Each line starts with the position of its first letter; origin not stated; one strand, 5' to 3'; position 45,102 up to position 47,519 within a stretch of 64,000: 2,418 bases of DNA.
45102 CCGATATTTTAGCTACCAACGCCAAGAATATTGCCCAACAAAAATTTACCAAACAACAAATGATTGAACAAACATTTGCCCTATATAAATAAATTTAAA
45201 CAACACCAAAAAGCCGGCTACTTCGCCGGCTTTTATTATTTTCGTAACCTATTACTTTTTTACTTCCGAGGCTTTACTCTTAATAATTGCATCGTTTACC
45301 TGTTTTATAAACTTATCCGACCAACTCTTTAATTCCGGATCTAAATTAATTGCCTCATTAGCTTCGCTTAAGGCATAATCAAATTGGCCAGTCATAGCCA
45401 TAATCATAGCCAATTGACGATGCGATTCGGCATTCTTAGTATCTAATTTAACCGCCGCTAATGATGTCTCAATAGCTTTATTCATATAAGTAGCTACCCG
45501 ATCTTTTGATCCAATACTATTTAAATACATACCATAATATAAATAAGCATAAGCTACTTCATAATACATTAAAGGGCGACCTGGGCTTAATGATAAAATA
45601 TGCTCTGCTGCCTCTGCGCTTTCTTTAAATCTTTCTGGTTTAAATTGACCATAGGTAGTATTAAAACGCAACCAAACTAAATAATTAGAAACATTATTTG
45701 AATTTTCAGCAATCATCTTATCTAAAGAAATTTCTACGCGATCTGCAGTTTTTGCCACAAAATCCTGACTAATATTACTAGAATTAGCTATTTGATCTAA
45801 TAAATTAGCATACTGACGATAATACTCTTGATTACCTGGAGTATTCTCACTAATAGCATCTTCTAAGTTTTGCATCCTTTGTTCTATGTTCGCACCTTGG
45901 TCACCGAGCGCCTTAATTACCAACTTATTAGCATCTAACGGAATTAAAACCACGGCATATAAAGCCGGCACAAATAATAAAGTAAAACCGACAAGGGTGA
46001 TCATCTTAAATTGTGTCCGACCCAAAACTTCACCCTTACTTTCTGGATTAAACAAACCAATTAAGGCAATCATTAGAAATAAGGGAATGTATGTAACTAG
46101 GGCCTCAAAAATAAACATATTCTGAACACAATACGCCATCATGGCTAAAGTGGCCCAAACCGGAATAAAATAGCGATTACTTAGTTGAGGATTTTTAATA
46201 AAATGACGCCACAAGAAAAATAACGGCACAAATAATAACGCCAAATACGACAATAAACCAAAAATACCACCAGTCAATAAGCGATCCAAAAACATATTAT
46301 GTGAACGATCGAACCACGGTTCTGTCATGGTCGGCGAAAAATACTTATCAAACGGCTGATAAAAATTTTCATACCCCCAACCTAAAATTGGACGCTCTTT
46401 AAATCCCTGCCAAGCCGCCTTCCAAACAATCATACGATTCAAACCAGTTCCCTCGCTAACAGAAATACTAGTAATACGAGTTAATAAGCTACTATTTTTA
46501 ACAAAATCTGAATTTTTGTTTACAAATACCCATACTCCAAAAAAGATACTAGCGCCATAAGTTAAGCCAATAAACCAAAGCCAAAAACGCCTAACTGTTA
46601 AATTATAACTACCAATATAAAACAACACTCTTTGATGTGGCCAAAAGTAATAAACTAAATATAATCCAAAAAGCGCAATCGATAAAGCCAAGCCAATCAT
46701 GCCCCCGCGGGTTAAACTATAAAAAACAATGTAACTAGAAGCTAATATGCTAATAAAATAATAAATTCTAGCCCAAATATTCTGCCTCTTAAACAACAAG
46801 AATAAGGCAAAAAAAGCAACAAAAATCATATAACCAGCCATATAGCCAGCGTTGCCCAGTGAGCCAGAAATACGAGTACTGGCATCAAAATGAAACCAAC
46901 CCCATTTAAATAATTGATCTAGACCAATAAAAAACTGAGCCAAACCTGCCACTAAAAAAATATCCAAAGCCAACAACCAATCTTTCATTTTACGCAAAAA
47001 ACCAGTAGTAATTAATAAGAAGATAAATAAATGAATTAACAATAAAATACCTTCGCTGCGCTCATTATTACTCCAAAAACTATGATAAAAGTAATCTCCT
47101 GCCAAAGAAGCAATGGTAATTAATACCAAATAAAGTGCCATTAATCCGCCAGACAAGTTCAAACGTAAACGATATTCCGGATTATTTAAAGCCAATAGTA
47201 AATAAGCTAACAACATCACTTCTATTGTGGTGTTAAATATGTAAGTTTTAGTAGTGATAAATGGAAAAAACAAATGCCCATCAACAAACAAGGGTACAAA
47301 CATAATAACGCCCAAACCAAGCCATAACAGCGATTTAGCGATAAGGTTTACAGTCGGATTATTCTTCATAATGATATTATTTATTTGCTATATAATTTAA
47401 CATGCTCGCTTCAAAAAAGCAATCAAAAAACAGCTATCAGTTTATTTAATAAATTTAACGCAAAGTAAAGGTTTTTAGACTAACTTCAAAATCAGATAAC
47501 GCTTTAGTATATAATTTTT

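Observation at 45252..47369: Wzy_C-TPR membrane protein next to Ser/Thr-rich giant surface proteins as a candidate O-oligosaccharyltransferase or ligase of a surface glycosylation system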

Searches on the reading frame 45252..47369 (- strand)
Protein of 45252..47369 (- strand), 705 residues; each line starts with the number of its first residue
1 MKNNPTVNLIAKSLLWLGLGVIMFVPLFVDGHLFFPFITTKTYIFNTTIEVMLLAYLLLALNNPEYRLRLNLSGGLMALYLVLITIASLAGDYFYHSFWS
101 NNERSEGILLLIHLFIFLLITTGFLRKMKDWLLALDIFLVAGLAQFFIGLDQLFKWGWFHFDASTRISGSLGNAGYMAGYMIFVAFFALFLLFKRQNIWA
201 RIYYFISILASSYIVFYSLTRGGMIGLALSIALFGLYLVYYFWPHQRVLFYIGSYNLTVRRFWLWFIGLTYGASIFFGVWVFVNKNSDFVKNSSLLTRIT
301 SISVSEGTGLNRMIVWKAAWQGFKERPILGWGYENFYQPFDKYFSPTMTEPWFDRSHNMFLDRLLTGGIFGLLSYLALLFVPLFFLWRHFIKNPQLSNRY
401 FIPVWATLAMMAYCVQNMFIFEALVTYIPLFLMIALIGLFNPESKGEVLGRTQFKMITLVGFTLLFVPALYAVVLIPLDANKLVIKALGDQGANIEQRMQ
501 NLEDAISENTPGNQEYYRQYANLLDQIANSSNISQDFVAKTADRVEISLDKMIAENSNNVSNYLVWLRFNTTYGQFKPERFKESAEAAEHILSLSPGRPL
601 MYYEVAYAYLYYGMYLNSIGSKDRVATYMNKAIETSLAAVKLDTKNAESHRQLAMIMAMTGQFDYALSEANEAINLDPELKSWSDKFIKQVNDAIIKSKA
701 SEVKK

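Call 4: search_protein_families(library=pfam, proteins=[window:45252-47369:-], max_evalue=1)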
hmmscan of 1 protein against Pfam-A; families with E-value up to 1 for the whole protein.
window:45252-47369:- (705 aa): 7 families
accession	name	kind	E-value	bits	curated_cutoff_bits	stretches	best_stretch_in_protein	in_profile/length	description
PF04932.20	Wzy_C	-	2.3e-16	60.3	31.7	1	207-376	2-149/149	O-Antigen ligase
PF07719.23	TPR_2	-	0.0045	17.5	27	1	647-679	1-33/34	Tetratricopeptide repeat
PF13428.12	TPR_14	-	0.029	15.5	23.5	0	648-679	2-33/44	Tetratricopeptide repeat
PF13431.12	TPR_17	-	0.029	15.1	24.4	1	638-667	4-33/34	Tetratricopeptide repeat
PF10108.15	DNA_pol_B_exo2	-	0.08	13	24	1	559-592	163-196/213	Predicted 3'-5' exonuclease related to the exonuclease domain of PolB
PF07749.17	ERp29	-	0.1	13.8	24.3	1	481-550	7-74/95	Endoplasmic reticulum protein ERp29, C-terminal domain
PF13414.12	TPR_11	-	0.22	11.7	26.8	0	630-660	11-41/42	TPR repeat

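Call 5: search_protein_families(library=ncbifam, proteins=[window:45252-47369:-], max_evalue=1)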
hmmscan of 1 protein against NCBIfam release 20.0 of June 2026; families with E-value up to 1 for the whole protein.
window:45252-47369:- (705 aa): 4 families
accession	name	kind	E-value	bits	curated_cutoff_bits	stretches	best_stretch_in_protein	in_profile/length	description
TIGR00947.1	2A73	equivalog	3.9e-10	39.3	366.4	1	74-411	66-390/425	IctB family putative bicarbonate transporter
NF033758.1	gliding_GltE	equivalog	0.0021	17.1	225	1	641-682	284-325/411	adventurous gliding motility TPR repeat lipoprotein GltE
NF047558.1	TPR_END_plus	domain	0.0062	16.5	32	1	652-683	4-35/56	TPR end-of-group domain-containing protein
NF009318.0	PRK12674.2-3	equivalog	0.098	13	97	1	54-120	19-84/102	Na+/H+ antiporter subunit G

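Call 12: find_homologous_proteins(query=window:45252-47369:-, max_evalue=0.00001)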
Query window:45252-47369:- (705 aa): 373 proteins with E <= 0.00001 among 8000 candidates; the best 120 are listed.
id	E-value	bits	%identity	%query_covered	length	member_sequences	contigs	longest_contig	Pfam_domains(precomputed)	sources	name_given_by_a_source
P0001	0.0e+0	1584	100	100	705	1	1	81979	PF04932.21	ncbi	-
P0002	1.7e-170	587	44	99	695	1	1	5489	PF04932.21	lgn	-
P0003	3.9e-167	576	44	93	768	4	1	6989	PF13431.13,PF04932.21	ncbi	-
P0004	4.6e-166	573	45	96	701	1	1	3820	PF04932.21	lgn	-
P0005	7.7e-166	572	42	98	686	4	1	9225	PF04932.21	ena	-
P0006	1.8e-165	571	43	99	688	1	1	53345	PF04932.21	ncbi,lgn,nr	ncbi:MAG: O-antigen ligase family protein [Candidatus Buchananbacteria bacterium]|nr:O-antigen ligas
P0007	2.0e-162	561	44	93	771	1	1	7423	PF04932.21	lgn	-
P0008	1.2e-161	558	42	98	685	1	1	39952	PF04932.21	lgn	-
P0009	6.8e-159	549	41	97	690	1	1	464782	PF04932.21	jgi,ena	jgi:O-antigen ligase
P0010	2.8e-158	547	43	94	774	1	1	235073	PF07719.24,PF04932.21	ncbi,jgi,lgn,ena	ncbi:MAG: O-antigen ligase family protein [Patescibacteria group bacterium]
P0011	1.8e-155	538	40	98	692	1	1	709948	PF04932.21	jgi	jgi:O-antigen ligase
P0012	2.6e-154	534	44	93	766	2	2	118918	PF13431.13,PF13414.13,PF04932.21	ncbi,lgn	-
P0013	2.9e-154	534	42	93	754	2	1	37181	PF04932.21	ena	-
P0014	4.4e-154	533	39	98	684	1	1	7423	PF04932.21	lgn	-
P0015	7.0e-154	532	41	93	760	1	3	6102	PF13431.13,PF00515.35,PF13424.13,PF13428.13,PF07719.24,PF04932.21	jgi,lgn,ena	-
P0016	3.3e-152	527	40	100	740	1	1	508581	PF04932.21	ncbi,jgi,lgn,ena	ncbi:MAG: O-antigen ligase family protein [Patescibacteria group bacterium]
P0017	4.4e-151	523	43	91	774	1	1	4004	PF04932.21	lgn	-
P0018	1.1e-150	522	42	93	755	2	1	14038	PF13431.13,PF00515.35,PF13424.13,PF13428.13,PF13181.13,PF07719.24,PF04932.21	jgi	jgi:O-antigen ligase/thioredoxin-like negative regulator of GroEL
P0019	3.1e-150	520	40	99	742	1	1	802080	PF04932.21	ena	-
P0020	4.9e-150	520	42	93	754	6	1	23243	PF13431.13,PF00515.35,PF13424.13,PF13181.13,PF07719.24,PF04932.21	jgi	jgi:O-antigen ligase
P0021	1.8e-149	518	41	96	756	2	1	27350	PF14559.13,PF13431.13,PF13414.13,PF00515.35,PF07719.24,PF04932.21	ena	-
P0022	3.1e-149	517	40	97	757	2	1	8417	PF13431.13,PF00515.35,PF13424.13,PF13181.13,PF07719.24,PF04932.21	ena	-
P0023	4.4e-149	516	41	93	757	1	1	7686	PF14559.13,PF13431.13,PF13181.13,PF07719.24,PF04932.21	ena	-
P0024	5.4e-149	516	42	91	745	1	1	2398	PF00515.35,PF04932.21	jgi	jgi:O-antigen ligase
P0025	1.1e-148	515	42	93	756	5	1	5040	PF13431.13,PF00515.35,PF13424.13,PF07719.24,PF04932.21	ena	-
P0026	1.1e-148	515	42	93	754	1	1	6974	PF13431.13,PF11846.15,PF07719.24,PF04932.21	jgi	-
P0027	1.9e-148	514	41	93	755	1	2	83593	PF14559.13,PF11846.15,PF00515.35,PF13424.13,PF13181.13,PF07719.24,PF04932.21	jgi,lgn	-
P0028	2.9e-148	514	41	93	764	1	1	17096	PF13431.13,PF00515.35,PF13424.13,PF13181.13,PF07719.24,PF04932.21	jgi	-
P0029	4.3e-148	513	41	97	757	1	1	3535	PF13431.13,PF13414.13,PF00515.35,PF13424.13,PF21033.5,PF13428.13,PF13181.13,PF07719.24,PF04932.21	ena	-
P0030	4.3e-148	513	40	97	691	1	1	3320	PF13431.13,PF13414.13,PF04932.21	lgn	-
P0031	5.9e-148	513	42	92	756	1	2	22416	PF13431.13,PF13424.13,PF07719.24,PF04932.21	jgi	-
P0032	7.4e-148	512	40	94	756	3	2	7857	PF13431.13,PF13424.13,PF13181.13,PF07719.24,PF04932.21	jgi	-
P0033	2.0e-147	511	40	95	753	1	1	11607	PF13431.13,PF13424.13,PF13428.13,PF07719.24,PF13174.13,PF04932.21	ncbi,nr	ncbi:MAG: O-antigen ligase family protein [Candidatus Portnoybacteria bacterium]|nr:O-antigen ligase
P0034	3.7e-147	510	39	94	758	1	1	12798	PF13181.13,PF07719.24,PF04932.21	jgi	-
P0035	4.6e-147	510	39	92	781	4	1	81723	PF04932.21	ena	-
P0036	1.3e-146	508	43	86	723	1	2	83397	PF04932.21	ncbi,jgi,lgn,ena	ncbi:MAG: O-antigen ligase family protein [bacterium]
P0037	2.2e-146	507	41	91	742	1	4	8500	PF04932.21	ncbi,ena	-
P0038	2.4e-146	507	40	99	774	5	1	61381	PF04932.21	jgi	-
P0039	3.4e-146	507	39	98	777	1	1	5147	PF04932.21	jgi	-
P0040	3.9e-146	507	40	98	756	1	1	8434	PF13431.13,PF07719.24,PF04932.21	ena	-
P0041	4.5e-146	506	41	93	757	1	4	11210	PF13431.13,PF13414.13,PF00515.35,PF13424.13,PF13428.13,PF13181.13,PF07719.24,PF13174.13,PF13374.13,PF04932.21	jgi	-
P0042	5.7e-146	506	40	99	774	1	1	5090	PF04932.21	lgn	-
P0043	5.8e-146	506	44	85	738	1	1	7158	PF04932.21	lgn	-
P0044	1.0e-145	505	38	98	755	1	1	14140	PF13431.13,PF13414.13,PF04932.21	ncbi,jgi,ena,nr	ncbi:O-antigen ligase family protein [Patescibacteria group bacterium]|nr:O-antigen ligase family pr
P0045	1.4e-145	505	43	87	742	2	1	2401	PF04932.21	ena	-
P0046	1.7e-145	505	41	93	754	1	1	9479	PF13431.13,PF00515.35,PF13424.13,PF13428.13,PF07719.24,PF04932.21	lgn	-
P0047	2.5e-145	504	43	86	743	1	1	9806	PF04932.21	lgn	-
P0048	2.6e-145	504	39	97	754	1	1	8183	PF13431.13,PF13424.13,PF07719.24,PF04932.21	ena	-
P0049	3.4e-145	504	38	99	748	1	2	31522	PF04932.21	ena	-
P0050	3.5e-145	504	40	92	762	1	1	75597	PF14559.13,PF13431.13,PF13424.13,PF13428.13,PF07719.24,PF04932.21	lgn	-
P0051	4.0e-145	503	41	93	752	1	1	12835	PF13431.13,PF00515.35,PF07719.24,PF04932.21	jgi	-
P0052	7.1e-145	503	40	99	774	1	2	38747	PF04932.21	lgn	-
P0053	7.9e-145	502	44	87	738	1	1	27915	PF04932.21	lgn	-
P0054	8.7e-145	502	39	93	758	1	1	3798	PF13414.13,PF04932.21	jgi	-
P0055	1.6e-144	501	39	97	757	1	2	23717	PF13414.13,PF00515.35,PF13424.13,PF13181.13,PF07719.24,PF04932.21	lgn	-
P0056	5.8e-144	499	41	93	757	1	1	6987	PF13431.13,PF13414.13,PF00515.35,PF13424.13,PF13181.13,PF07719.24,PF04932.21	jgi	-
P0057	8.0e-144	499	40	93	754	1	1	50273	PF14559.13,PF13431.13,PF13181.13,PF07719.24,PF04932.21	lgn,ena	-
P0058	1.3e-143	498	40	97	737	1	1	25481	PF04932.21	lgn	-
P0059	1.1e-142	495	41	94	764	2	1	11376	PF14559.13,PF13431.13,PF00515.35,PF13424.13,PF21033.5,PF13432.13,PF13428.13,PF13181.13,PF07719.24,PF13374.13,PF04932.21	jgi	-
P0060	2.5e-142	494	38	95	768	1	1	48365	PF13431.13,PF13414.13,PF07719.24,PF04932.21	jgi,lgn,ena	-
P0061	3.0e-142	494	39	99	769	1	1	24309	PF14559.13,PF04932.21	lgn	-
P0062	3.4e-142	494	42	91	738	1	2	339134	PF04932.21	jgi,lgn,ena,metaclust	metaclust:\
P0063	5.9e-142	493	39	99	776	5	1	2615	PF13431.13,PF04932.21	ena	-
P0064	1.4e-141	492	38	99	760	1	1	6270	PF14559.13,PF13431.13,PF17874.8,PF13424.13,PF13428.13,PF13181.13,PF07719.24,PF04932.21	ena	-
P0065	5.1e-141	490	42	85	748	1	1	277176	PF04932.21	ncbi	-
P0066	5.6e-141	490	37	100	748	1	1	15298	PF04932.21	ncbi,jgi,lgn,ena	ncbi:MAG: O-antigen ligase family protein [Patescibacteria group bacterium]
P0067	7.4e-141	489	41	87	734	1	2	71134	PF04932.21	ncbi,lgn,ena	-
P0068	1.0e-140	489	41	86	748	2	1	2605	PF04932.21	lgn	-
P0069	3.2e-140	487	39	92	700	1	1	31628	PF04932.21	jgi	jgi:O-antigen ligase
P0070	5.4e-140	486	40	93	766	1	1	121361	PF00515.35,PF13424.13,PF13181.13,PF07719.24,PF04932.21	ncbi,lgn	-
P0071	7.3e-140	486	40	95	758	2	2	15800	PF13431.13,PF13414.13,PF07719.24,PF04932.21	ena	-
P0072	9.7e-140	486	39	97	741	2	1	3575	PF13431.13,PF13414.13,PF13424.13,PF07719.24,PF04932.21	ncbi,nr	ncbi:MAG: O-antigen ligase family protein, partial [Candidatus Portnoybacteria bacterium]|nr:O-antig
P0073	1.4e-139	485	40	95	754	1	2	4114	PF13431.13,PF00515.35,PF13424.13,PF13181.13,PF07719.24,PF04932.21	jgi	-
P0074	1.6e-139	485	41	87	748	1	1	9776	PF04932.21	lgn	-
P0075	2.0e-139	485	41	93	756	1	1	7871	PF13431.13,PF00515.35,PF21033.5,PF13428.13,PF13181.13,PF07719.24,PF04932.21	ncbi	-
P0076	4.1e-139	483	37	100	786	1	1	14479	PF04932.21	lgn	-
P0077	7.5e-139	483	38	100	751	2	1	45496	PF04932.21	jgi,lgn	-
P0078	1.9e-138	481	37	100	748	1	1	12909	PF04932.21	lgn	-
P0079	2.7e-138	481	40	94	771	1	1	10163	PF14559.13,PF13431.13,PF13371.13,PF00515.35,PF13424.13,PF13428.13,PF13181.13,PF07719.24,PF04932.21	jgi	-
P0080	4.4e-138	480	40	93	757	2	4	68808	PF07719.24,PF13174.13,PF04932.21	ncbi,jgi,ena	-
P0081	7.6e-138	479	42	90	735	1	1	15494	PF04932.21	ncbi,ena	-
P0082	8.6e-138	479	38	94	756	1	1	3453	PF13431.13,PF07719.24,PF04932.21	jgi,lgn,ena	-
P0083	1.0e-137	479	39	98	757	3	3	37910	PF13414.13,PF13181.13,PF07719.24,PF04932.21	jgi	-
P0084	1.1e-137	479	37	98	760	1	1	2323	PF13414.13,PF00515.35,PF04932.21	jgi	-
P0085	1.4e-137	478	39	90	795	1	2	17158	PF04932.21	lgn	-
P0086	1.7e-137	478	38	99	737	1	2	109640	PF04932.21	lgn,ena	-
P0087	2.3e-137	478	39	94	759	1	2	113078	PF13431.13,PF04932.21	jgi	-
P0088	3.4e-137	477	40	92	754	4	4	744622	PF13414.13,PF13424.13,PF13428.13,PF07719.24,PF04932.21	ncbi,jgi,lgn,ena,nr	ncbi:O-antigen ligase family protein [Patescibacteria group bacterium]|nr:O-antigen ligase family pr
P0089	1.8e-136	475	37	98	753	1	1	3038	PF13414.13,PF00515.35,PF13424.13,PF07719.24,PF04932.21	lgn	-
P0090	2.3e-136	474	39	93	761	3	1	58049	PF04932.21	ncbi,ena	ncbi:MAG: O-antigen ligase family protein [Patescibacteria group bacterium]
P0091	3.2e-136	474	41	87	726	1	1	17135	PF04932.21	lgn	-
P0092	4.4e-136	473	38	98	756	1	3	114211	PF13431.13,PF04932.21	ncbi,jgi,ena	-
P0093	8.4e-136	473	40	93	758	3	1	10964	PF07719.24,PF04932.21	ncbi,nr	ncbi:O-antigen ligase family protein [Patescibacteria group bacterium]|nr:O-antigen ligase family pr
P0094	1.2e-135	472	39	93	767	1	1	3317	PF13431.13,PF00515.35,PF13424.13,PF13181.13,PF07719.24,PF04932.21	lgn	-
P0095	1.2e-135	472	39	97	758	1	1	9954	PF13431.13,PF04932.21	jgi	-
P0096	1.3e-135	472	39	93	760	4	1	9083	PF04932.21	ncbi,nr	ncbi:O-antigen ligase family protein [Patescibacteria group bacterium]|nr:O-antigen ligase family pr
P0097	1.9e-135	471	39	93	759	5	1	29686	PF13181.13,PF07719.24,PF04932.21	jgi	-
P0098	4.4e-135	470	39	93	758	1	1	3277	PF13431.13,PF07719.24,PF04932.21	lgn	-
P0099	1.4e-134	469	40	93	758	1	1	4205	PF07719.24,PF04932.21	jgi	-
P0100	1.4e-134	469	37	98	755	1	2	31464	PF13414.13,PF00515.35,PF13181.13,PF07719.24,PF04932.21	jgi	-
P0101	2.3e-134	468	38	95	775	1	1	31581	PF14559.13,PF13431.13,PF13414.13,PF13424.13,PF07719.24,PF04932.21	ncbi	-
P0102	2.6e-134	468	41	87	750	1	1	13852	PF04932.21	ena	-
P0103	3.3e-134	467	39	97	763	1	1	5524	PF13431.13,PF04932.21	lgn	-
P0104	3.9e-134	467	41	87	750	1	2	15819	PF04932.21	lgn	-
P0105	8.3e-134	466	37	92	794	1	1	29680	PF04932.21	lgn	-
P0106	1.4e-133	465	39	92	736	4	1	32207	PF04932.21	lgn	-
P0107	3.6e-133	464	39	90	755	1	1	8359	PF04932.21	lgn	-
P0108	4.1e-133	464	38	93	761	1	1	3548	PF07719.24,PF04932.21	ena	-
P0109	8.4e-133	463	40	90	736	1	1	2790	PF13181.13,PF07719.24,PF04932.21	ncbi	ncbi:MAG: O-antigen ligase family protein, partial [bacterium]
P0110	9.5e-133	462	38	93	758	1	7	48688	PF07719.24,PF04932.21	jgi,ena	-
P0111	1.7e-132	462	37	97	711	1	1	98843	PF14559.13,PF04932.21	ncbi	-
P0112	4.0e-132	460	36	100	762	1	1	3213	PF04932.21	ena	-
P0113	5.6e-132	460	39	93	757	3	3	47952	PF13431.13,PF04932.21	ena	-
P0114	9.4e-131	456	37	93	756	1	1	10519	PF13431.13,PF13414.13,PF00515.35,PF07719.24,PF04932.21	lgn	-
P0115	1.5e-130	455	37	93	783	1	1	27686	PF04932.21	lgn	-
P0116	5.6e-130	453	38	93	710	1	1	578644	PF04932.21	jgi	-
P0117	7.6e-130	453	41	89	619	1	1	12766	PF04932.21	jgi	-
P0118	8.8e-130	453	37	96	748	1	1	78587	PF04932.21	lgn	-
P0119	1.8e-129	452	40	87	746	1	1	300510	PF04932.21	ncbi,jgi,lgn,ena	ncbi:MAG: O-antigen ligase family protein [Candidatus Buchananbacteria bacterium]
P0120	2.3e-129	451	36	99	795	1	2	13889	PF04932.21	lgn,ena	-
